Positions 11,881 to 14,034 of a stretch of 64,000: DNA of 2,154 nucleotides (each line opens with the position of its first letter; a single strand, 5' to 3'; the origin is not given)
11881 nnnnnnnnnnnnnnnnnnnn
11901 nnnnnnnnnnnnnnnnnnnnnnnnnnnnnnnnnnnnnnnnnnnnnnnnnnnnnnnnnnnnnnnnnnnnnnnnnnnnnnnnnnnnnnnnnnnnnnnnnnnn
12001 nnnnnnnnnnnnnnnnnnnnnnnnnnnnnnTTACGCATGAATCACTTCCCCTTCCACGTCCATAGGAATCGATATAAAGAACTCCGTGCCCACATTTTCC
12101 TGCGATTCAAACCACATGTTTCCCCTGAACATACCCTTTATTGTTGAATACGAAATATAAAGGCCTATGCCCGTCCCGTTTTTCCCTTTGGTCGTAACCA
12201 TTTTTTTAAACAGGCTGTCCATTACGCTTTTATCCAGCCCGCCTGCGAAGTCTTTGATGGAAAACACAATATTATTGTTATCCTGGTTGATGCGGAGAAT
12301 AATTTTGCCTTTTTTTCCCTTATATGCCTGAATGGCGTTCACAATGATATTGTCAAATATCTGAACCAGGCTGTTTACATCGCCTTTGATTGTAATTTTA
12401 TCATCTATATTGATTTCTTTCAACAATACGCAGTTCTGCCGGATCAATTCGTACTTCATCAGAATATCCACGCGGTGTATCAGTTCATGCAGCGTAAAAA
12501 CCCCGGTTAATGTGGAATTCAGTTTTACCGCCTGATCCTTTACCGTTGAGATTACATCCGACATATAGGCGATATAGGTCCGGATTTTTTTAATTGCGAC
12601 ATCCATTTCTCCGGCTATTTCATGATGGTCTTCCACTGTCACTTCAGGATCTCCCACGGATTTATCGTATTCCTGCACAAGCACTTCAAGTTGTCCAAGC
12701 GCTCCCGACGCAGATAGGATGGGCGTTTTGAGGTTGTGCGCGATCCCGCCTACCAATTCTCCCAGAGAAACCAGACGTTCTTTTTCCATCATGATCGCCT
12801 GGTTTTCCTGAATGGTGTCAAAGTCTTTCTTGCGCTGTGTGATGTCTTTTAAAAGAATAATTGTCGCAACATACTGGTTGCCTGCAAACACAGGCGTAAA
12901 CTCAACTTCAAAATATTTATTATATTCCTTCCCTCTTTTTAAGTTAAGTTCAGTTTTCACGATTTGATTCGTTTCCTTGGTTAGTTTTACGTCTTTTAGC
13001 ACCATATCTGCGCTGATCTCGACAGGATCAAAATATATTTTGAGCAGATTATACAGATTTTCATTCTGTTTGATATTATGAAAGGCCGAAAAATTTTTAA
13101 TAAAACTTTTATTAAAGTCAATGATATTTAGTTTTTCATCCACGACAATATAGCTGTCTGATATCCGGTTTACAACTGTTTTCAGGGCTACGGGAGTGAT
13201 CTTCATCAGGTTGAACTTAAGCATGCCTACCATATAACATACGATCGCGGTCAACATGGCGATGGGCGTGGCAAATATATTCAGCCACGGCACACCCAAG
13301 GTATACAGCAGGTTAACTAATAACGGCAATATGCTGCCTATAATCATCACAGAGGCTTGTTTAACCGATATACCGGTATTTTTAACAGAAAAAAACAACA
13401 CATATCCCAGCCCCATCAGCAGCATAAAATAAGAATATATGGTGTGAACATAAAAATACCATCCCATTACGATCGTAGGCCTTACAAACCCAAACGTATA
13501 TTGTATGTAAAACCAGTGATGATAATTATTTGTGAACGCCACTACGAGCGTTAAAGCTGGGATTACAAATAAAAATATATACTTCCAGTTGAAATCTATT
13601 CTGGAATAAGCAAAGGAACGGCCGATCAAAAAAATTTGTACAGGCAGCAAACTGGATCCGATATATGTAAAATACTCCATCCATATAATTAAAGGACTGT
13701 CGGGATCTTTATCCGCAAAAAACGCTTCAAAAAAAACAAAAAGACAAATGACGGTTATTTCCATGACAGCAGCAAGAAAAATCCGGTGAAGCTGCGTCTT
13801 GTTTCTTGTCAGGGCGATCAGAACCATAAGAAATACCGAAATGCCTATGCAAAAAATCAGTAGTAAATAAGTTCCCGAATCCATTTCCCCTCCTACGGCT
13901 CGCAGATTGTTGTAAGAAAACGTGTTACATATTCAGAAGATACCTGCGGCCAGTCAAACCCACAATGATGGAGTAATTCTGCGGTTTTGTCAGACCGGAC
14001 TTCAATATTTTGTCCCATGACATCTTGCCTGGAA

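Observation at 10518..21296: Reductase-terminated bimodular NRPS apparently co-transcribed with a 7TM histidine kinase and a REC-HD-GYP (c-di-GMP phosphodiesterase) regulator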

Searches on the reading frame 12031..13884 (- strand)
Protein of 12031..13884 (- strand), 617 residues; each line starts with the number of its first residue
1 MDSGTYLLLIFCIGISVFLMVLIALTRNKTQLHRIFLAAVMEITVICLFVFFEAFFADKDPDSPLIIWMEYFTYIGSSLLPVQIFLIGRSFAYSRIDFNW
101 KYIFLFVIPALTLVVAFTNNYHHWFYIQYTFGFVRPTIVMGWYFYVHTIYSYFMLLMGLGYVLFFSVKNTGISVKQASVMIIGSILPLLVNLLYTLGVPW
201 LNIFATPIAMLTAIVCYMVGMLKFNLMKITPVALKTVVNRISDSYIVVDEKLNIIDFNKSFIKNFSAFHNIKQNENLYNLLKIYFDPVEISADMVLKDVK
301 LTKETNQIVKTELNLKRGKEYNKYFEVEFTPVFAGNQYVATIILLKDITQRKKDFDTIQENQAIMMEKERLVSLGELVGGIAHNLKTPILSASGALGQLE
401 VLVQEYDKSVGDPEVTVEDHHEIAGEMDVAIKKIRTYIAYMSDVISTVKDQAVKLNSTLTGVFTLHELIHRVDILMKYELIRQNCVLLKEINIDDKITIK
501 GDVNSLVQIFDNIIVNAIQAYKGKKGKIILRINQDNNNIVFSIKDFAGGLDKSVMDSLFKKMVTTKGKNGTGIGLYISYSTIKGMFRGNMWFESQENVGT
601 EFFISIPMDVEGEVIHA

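Call 3: search_protein_families(library=pfam, proteins=[window:12031-13884:-])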
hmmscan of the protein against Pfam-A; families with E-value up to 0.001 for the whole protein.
window:12031-13884:- (617 aa): 4 families
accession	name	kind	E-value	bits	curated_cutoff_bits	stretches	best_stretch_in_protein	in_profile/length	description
PF16927.11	HisKA_7TM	-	2e-32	113.3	28.6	1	9-231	2-224/224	N-terminal 7TM region of histidine kinase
PF02518.31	HATPase_c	-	3.8e-17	63.1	26.4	1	501-609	1-110/111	Histidine kinase-, DNA gyrase B-, and HSP90-like ATPase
PF14501.12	HATPase_c_5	-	2.2e-05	24.8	22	1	505-597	5-93/102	GHKL domain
PF13426.13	PAS_9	-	0.00053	20.7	27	0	243-350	2-103/103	PAS domain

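Call 32: find_homologous_proteins(query=window:12034-13884:-, max_evalue=0.00001)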
Query window:12034-13884:- (617 aa): 3880 proteins with E <= 0.00001 among 8000 candidates; the best 120 are listed.
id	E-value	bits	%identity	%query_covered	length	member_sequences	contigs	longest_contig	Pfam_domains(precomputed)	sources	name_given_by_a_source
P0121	0.0e+0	1360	100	100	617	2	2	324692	PF02518.32,PF16927.12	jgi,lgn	jgi:two-component system sensor histidine kinase HupT/HoxJ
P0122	0.0e+0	1128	81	100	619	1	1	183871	PF13426.14,PF02518.32,PF16927.12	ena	-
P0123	0.0e+0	1100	80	100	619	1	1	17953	PF02518.32,PF16927.12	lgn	-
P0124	0.0e+0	1076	77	100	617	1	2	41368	PF08448.17,PF02518.32,PF16927.12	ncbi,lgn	-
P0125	0.0e+0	1022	73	100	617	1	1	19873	PF13426.14,PF08448.17,PF02518.32,PF16927.12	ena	-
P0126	0.0e+0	1020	72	100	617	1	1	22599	PF13426.14,PF08448.17,PF02518.32,PF16927.12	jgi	jgi:PAS domain S-box-containing protein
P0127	1.0e-295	1000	72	100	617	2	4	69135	PF13426.14,PF08448.17,PF02518.32,PF16927.12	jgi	jgi:signal transduction histidine kinase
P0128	3.3e-286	969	70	100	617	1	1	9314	PF13426.14,PF08448.17,PF02518.32,PF16927.12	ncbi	-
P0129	5.2e-285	965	71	100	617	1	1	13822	PF13426.14,PF08448.17,PF02518.32,PF16927.12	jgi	-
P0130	3.8e-277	939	69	100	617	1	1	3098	PF13426.14,PF02518.32,PF16927.12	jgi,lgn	jgi:Histidine kinase-, DNA gyrase B-, and HSP90-like ATPase.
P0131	1.2e-272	924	69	100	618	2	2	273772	PF13426.14,PF02518.32,PF16927.12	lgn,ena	-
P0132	1.9e-272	924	75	88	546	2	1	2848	PF13426.14,PF08448.17,PF02518.32,PF16927.12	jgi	jgi:PAS domain S-box-containing protein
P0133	1.6e-270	917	68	100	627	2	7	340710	PF13426.14,PF08448.17,PF02518.32,PF16927.12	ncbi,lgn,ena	-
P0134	1.5e-182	627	50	98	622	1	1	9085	PF02518.32,PF00512.32,PF16927.12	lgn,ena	-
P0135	7.8e-180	618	48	99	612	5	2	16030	PF08448.17,PF02518.32,PF16927.12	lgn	-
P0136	8.3e-180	618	49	98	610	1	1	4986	PF08448.17,PF02518.32,PF16927.12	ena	-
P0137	7.1e-178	611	49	98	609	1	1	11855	PF08448.17,PF02518.32,PF16927.12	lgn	-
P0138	1.8e-170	587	49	89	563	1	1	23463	PF08448.17,PF02518.32,PF16927.12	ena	-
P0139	4.6e-169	582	45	99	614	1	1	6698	PF02518.32,PF16927.12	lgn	-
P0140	1.2e-168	581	46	96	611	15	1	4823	PF08448.17,PF02518.32,PF16927.12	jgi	-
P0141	1.7e-168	580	46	94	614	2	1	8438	PF02518.32,PF16927.12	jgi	-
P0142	4.6e-168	579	45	97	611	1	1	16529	PF02518.32,PF16927.12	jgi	-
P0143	1.0e-167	578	46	97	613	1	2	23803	PF02518.32,PF16927.12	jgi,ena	-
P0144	2.7e-167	576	44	98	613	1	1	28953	PF02518.32,PF16927.12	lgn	-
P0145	4.2e-167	576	46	96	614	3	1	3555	PF02518.32,PF16927.12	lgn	-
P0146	1.1e-166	574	45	99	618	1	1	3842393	PF02518.32,PF16927.12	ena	-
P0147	1.4e-165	571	45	98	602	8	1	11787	PF08448.17,PF02518.32,PF16927.12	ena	-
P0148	1.8e-165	570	48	94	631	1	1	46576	PF02518.32,PF16927.12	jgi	jgi:two-component system sensor histidine kinase HupT/HoxJ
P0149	8.9e-165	568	44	98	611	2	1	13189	PF08448.17,PF02518.32,PF16927.12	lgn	-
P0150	3.0e-164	566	44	99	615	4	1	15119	PF02518.32,PF16927.12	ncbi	-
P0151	4.9e-164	566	46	97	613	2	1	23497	PF08448.17,PF02518.32,PF16927.12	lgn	-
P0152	5.2e-164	566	44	96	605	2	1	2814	PF02518.32,PF16927.12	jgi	jgi:two-component system sensor histidine kinase HupT/HoxJ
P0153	1.4e-163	564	48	94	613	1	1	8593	PF02518.32,PF16927.12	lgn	-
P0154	4.0e-163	563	46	98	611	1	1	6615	PF02518.32,PF16927.12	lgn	-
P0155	2.5e-162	560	46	97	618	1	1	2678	PF02518.32,PF16927.12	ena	-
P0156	2.8e-162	560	44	97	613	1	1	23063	PF08448.17,PF02518.32,PF16927.12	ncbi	-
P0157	3.9e-162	559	45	97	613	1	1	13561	PF02518.32,PF16927.12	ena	-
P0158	3.5e-161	556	49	88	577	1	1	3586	PF02518.32,PF16927.12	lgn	-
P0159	2.4e-160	553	47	88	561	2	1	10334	PF02518.32,PF00512.32,PF16927.12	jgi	-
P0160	1.4e-159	551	47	95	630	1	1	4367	PF02518.32,PF16927.12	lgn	-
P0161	1.9e-159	551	43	98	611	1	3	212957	PF02518.32,PF16927.12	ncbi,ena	-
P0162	5.0e-159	549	43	99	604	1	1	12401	PF02518.32,PF16927.12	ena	-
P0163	1.3e-158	548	47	94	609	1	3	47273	PF02518.32,PF16927.12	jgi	jgi:signal transduction histidine kinase/heme/copper-type cytochrome/quinol oxidase subunit 4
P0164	1.4e-158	548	47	94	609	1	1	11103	PF08448.17,PF02518.32,PF16927.12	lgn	-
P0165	2.1e-158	547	46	97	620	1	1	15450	PF02518.32,PF16927.12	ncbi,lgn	-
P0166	1.5e-156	541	44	97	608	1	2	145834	PF02518.32,PF16927.12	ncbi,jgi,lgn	ncbi:MAG: histidine kinase N-terminal 7TM domain-containing protein [Christensenellales bacterium]|j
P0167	2.6e-156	540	53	78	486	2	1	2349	PF08448.17,PF02518.32,PF16927.12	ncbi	ncbi:MAG: ATP-binding protein, partial [Bacillota bacterium]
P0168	7.7e-156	539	43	99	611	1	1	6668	PF02518.32,PF16927.12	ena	-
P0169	1.7e-155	537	44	96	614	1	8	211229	PF02518.32,PF16927.12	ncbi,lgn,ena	-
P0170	3.5e-155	536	44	98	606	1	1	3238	PF13426.14,PF08448.17,PF02518.32,PF00512.32,PF16927.12,PF00989.32,PF14501.13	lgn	-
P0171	9.8e-155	535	44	96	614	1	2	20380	PF02518.32,PF00512.32,PF16927.12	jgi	-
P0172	1.2e-154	535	45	94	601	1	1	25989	PF02518.32,PF00512.32,PF16927.12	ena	-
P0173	1.8e-154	534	44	98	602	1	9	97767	PF02518.32,PF00512.32,PF16927.12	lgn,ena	-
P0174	3.0e-154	533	44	96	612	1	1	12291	PF02518.32,PF16927.12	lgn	-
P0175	3.0e-154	533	43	98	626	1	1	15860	PF02518.32,PF16927.12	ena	-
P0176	3.4e-154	533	44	97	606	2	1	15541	PF02518.32,PF00512.32,PF16927.12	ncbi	-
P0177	4.0e-154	533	42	96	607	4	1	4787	PF02518.32,PF00512.32,PF16927.12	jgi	-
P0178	7.5e-154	532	44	95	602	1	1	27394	PF02518.32,PF16927.12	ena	-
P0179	1.2e-153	531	45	94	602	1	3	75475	PF02518.32,PF00512.32,PF16927.12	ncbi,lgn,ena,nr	ncbi:MAG: hypothetical protein J6A29_02415 [Clostridia bacterium]|nr:hypothetical protein [Clostridi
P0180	1.4e-153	531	44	95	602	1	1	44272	PF02518.32,PF16927.12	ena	-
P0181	2.2e-153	530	44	98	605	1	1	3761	PF02518.32,PF00512.32,PF16927.12,PF00989.32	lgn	-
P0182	2.3e-153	530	44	98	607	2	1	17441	PF02518.32,PF00512.32,PF16927.12,PF00989.32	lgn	-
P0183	2.5e-153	530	45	95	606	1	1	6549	PF02518.32,PF00512.32,PF16927.12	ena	-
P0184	3.2e-153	530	44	98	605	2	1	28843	PF13426.14,PF02518.32,PF00512.32,PF16927.12,PF00989.32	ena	-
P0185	3.2e-153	530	44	98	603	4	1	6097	PF02518.32,PF00512.32,PF16927.12,PF14501.13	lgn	-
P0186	3.7e-153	530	45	98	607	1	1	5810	PF13426.14,PF08448.17,PF02518.32,PF00512.32,PF16927.12,PF00989.32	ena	-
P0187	4.9e-153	529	44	95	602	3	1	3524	PF13426.14,PF08448.17,PF02518.32,PF00512.32,PF16927.12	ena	-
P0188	7.1e-153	529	44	98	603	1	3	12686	PF13426.14,PF02518.32,PF00512.32,PF16927.12,PF00989.32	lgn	-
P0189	9.4e-153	528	45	98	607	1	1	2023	PF13426.14,PF08448.17,PF02518.32,PF00512.32,PF16927.12,PF00989.32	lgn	-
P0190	1.2e-152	528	44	96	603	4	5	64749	PF02518.32,PF00512.32,PF16927.12,PF14501.13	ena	-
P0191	1.4e-152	528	44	98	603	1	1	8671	PF02518.32,PF00512.32,PF16927.12,PF14501.13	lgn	-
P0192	1.7e-152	528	43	99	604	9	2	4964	PF02518.32,PF16927.12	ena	-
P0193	2.4e-152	527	45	98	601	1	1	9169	PF02518.32,PF00512.32,PF16927.12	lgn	-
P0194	3.2e-152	527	42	98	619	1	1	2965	PF02518.32,PF16927.12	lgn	-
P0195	3.2e-152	527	44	98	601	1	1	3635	PF02518.32,PF00512.32,PF16927.12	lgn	-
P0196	4.2e-152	526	44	95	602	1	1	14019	PF02518.32,PF16927.12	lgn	-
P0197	4.3e-152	526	44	98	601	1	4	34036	PF02518.32,PF00512.32,PF16927.12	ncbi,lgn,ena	-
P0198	4.7e-152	526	45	94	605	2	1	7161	PF02518.32,PF00512.32,PF16927.12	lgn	-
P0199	1.1e-151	525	48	88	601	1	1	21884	PF02518.32,PF00512.32,PF16927.12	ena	-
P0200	1.3e-151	525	44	98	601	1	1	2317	PF02518.32,PF00512.32,PF16927.12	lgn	-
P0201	1.6e-151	524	44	98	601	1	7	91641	PF02518.32,PF00512.32,PF16927.12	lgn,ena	-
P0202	1.8e-151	524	44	98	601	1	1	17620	PF02518.32,PF00512.32,PF16927.12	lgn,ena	-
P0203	1.9e-151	524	46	98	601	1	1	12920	PF02518.32,PF00512.32,PF16927.12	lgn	-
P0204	1.9e-151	524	44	98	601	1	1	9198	PF02518.32,PF00512.32,PF16927.12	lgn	-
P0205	2.2e-151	524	44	98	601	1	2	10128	PF02518.32,PF00512.32,PF16927.12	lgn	-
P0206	2.2e-151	524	44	98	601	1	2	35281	PF02518.32,PF00512.32,PF16927.12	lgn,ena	-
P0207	2.8e-151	524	44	98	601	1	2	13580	PF02518.32,PF00512.32,PF16927.12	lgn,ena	-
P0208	2.9e-151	524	43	96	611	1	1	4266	PF02518.32,PF16927.12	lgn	-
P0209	3.2e-151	523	47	87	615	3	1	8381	PF02518.32,PF16927.12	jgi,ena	-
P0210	3.2e-151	523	44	98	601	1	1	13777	PF02518.32,PF00512.32,PF16927.12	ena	-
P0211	3.4e-151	523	44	98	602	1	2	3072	PF13426.14,PF02518.32,PF00512.32,PF16927.12,PF00989.32,PF14501.13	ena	-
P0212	3.5e-151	523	43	96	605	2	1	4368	PF02518.32,PF00512.32,PF16927.12,PF00989.32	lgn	-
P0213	4.0e-151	523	48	88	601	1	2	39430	PF02518.32,PF00512.32,PF16927.12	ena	-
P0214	4.1e-151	523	44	98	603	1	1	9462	PF02518.32,PF00512.32,PF16927.12,PF14501.13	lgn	-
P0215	4.5e-151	523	44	98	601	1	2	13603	PF02518.32,PF00512.32,PF16927.12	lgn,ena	-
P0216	5.0e-151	523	44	98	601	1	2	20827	PF02518.32,PF00512.32,PF16927.12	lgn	-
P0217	5.0e-151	523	44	98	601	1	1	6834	PF02518.32,PF00512.32,PF16927.12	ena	-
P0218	5.1e-151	523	43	98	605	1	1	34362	PF02518.32,PF00512.32,PF16927.12,PF14501.13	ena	-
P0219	5.5e-151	523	48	88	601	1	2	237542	PF02518.32,PF00512.32,PF16927.12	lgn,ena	-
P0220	6.9e-151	522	44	98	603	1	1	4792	PF13426.14,PF02518.32,PF00512.32,PF16927.12,PF00989.32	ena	-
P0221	7.2e-151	522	44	99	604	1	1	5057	PF02518.32,PF00512.32,PF16927.12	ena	-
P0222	7.3e-151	522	47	88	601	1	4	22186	PF02518.32,PF00512.32,PF16927.12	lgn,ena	-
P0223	7.4e-151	522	42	94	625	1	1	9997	PF02518.32,PF00512.32,PF16927.12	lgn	-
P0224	8.9e-151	522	44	98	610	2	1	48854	PF02518.32,PF16927.12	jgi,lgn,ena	-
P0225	9.3e-151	522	44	98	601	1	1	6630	PF02518.32,PF00512.32,PF16927.12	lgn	-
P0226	9.9e-151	522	44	97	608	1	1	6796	PF08448.17,PF02518.32,PF16927.12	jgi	jgi:two-component system sensor histidine kinase HupT/HoxJ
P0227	1.1e-150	522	43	94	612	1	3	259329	PF02518.32,PF16927.12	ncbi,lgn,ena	-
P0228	1.2e-150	521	44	98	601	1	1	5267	PF02518.32,PF00512.32,PF16927.12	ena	-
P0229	1.5e-150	521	41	97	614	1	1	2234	PF02518.32,PF16927.12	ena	-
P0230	1.5e-150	521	47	88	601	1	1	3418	PF02518.32,PF00512.32,PF16927.12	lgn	-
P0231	1.6e-150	521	46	94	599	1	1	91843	PF02518.32,PF00512.32,PF16927.12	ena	-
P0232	2.0e-150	521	44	98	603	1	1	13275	PF02518.32,PF00512.32,PF16927.12,PF14501.13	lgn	-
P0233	2.1e-150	521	43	98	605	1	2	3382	PF02518.32,PF00512.32,PF16927.12,PF00989.32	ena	-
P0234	2.2e-150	521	42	98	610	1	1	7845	PF02518.32,PF16927.12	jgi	-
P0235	2.3e-150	521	44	96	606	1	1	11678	PF02518.32,PF00512.32,PF16927.12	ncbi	ncbi:MAG: histidine kinase N-terminal 7TM domain-containing protein [Clostridia bacterium]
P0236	2.6e-150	520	44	97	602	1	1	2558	PF13426.14,PF02518.32,PF00512.32,PF16927.12,PF00989.32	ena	-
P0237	3.0e-150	520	44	98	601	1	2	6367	PF02518.32,PF00512.32,PF16927.12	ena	-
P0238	3.5e-150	520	44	98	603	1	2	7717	PF13426.14,PF02518.32,PF00512.32,PF16927.12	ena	-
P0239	3.8e-150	520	45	99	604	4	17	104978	PF13426.14,PF02518.32,PF00512.32,PF16927.12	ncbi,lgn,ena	-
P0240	4.5e-150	520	44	97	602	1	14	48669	PF13426.14,PF02518.32,PF00512.32,PF16927.12,PF00989.32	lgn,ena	-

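Call 34: find_encoding_contigs(protein=P0239, flank=10000, max_places=2)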
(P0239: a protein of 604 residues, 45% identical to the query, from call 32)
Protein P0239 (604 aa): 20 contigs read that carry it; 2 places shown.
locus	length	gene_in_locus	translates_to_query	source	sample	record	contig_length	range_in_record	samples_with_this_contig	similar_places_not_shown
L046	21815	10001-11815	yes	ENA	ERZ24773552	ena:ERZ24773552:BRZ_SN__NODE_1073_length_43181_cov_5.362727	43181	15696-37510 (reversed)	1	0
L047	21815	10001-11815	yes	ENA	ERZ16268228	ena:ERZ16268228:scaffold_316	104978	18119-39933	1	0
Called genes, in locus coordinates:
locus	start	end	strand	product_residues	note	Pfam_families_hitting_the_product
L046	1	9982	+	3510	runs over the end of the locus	PF00668:Condensation, PF00501:AMP-binding, PF00550:PP-binding, PF00668:Condensation, PF00501:AMP-binding, PF00550:PP-binding, PF00668:Condensation, PF00501:AMP-binding, +4 more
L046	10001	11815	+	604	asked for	PF16927:HisKA_7TM, PF13426:PAS_9 (weak), PF00512:HisKA (weak), PF02518:HATPase_c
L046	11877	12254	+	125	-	PF10825:DUF2752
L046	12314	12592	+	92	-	-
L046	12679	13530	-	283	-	PF00849:PseudoU_synth_2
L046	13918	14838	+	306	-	PF01551:Peptidase_M23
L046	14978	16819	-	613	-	PF13522:GATase_6, PF13537:GATase_7, PF01380:SIS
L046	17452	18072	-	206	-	PF16475:DUF5052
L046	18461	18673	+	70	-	-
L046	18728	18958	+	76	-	-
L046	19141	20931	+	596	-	PF01541:GIY-YIG, PF27096:UvrC_M, PF02151:UVR, PF22920:UvrC_RNaseH, PF08459:UvrC_RNaseH_dom, PF12826:HHH_2 (weak), PF14520:HHH_5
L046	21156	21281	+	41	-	-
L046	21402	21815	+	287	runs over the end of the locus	PF10672:Methyltrans_SAM, PF03602:Cons_hypoth95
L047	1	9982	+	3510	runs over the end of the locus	PF00668:Condensation, PF00501:AMP-binding, PF00550:PP-binding, PF00668:Condensation, PF00501:AMP-binding, PF00550:PP-binding, PF00668:Condensation, PF00501:AMP-binding, +4 more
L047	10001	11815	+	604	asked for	PF16927:HisKA_7TM, PF13426:PAS_9 (weak), PF00512:HisKA (weak), PF02518:HATPase_c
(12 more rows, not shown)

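Call 35: find_encoding_contigs(protein=P0219, flank=10000, max_places=2)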
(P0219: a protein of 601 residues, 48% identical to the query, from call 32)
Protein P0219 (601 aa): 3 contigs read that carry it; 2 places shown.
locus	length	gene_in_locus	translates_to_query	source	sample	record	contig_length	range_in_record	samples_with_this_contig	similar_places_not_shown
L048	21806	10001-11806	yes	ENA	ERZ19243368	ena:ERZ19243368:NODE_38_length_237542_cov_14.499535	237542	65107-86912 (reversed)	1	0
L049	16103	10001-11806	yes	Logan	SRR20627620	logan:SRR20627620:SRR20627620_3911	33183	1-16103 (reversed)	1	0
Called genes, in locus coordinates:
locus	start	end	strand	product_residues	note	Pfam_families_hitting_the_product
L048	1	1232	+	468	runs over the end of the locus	-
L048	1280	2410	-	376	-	PF00089:Trypsin, PF13365:Trypsin_2, PF00595:PDZ, PF13180:PDZ_2, PF17820:PDZ_6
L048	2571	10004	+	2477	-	PF00668:Condensation, PF00501:AMP-binding, PF00550:PP-binding, PF00668:Condensation, PF00501:AMP-binding, PF00550:PP-binding, PF01370:Epimerase, PF07993:NAD_binding_4, +2 more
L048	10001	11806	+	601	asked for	PF16927:HisKA_7TM, PF00512:HisKA (faint), PF02518:HATPase_c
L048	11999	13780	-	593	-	PF01411:tRNA-synt_2c, PF07973:tRNA_SAD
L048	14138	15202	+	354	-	PF00072:Response_reg, PF13487:HD_5, PF01966:HD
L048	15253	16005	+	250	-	PF06161:DUF975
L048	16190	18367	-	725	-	PF09371:Tex_N, PF22706:Tex_central_region, PF14639:YqgF (weak), PF16921:Tex_YqgF, PF14635:HHH_7, PF12836:HHH_3, PF17674:HHH_9, PF00575:S1, +1 more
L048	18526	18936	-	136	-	-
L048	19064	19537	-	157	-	PF00383:dCMP_cyt_deam_1, PF14437:MafB19-deam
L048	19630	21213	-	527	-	PF00005:ABC_tran, PF02463:SMC_N (faint), PF13304:AAA_21 (faint), PF12848:ABC_tran_Xtn, PF00005:ABC_tran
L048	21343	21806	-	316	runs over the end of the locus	PF01544:CorA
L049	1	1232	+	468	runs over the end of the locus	-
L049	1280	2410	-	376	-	PF00089:Trypsin, PF13365:Trypsin_2, PF00595:PDZ, PF13180:PDZ_2, PF17820:PDZ_6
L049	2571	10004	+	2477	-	PF00668:Condensation, PF00501:AMP-binding, PF00550:PP-binding, PF00668:Condensation, PF00501:AMP-binding, PF00550:PP-binding, PF01370:Epimerase, PF07993:NAD_binding_4, +2 more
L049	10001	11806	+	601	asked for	PF16927:HisKA_7TM, PF00512:HisKA (faint), PF02518:HATPase_c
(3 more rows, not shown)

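Call 42: list_cluster_members(proteins=[P0239, P0219, P0179, P0133, P0038])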
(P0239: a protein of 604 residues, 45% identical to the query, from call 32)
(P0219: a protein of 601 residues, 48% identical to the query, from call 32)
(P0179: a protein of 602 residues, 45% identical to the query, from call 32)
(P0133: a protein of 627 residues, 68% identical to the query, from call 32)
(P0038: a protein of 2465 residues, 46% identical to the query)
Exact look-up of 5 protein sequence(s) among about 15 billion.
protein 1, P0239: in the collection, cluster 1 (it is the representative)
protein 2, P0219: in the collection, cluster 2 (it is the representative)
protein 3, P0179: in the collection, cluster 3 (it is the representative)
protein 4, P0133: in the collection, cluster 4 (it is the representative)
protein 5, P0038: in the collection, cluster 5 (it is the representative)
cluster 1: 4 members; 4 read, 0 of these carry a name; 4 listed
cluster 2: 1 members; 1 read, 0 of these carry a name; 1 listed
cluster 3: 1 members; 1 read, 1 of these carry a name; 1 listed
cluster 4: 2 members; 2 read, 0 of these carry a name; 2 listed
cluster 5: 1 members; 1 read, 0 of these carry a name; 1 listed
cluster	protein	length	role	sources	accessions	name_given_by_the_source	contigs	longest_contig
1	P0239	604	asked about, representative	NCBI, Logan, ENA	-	-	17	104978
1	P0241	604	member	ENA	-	-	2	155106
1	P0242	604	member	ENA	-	-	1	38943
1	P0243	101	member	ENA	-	-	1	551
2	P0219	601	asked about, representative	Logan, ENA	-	-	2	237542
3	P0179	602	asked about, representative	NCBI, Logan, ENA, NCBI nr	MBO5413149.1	MAG: hypothetical protein J6A29_02415 [Clostridia bacterium] | hypothetical protein [Clostridia bacterium]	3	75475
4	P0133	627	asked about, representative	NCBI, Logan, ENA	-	-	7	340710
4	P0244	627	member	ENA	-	-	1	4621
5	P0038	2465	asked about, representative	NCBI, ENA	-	-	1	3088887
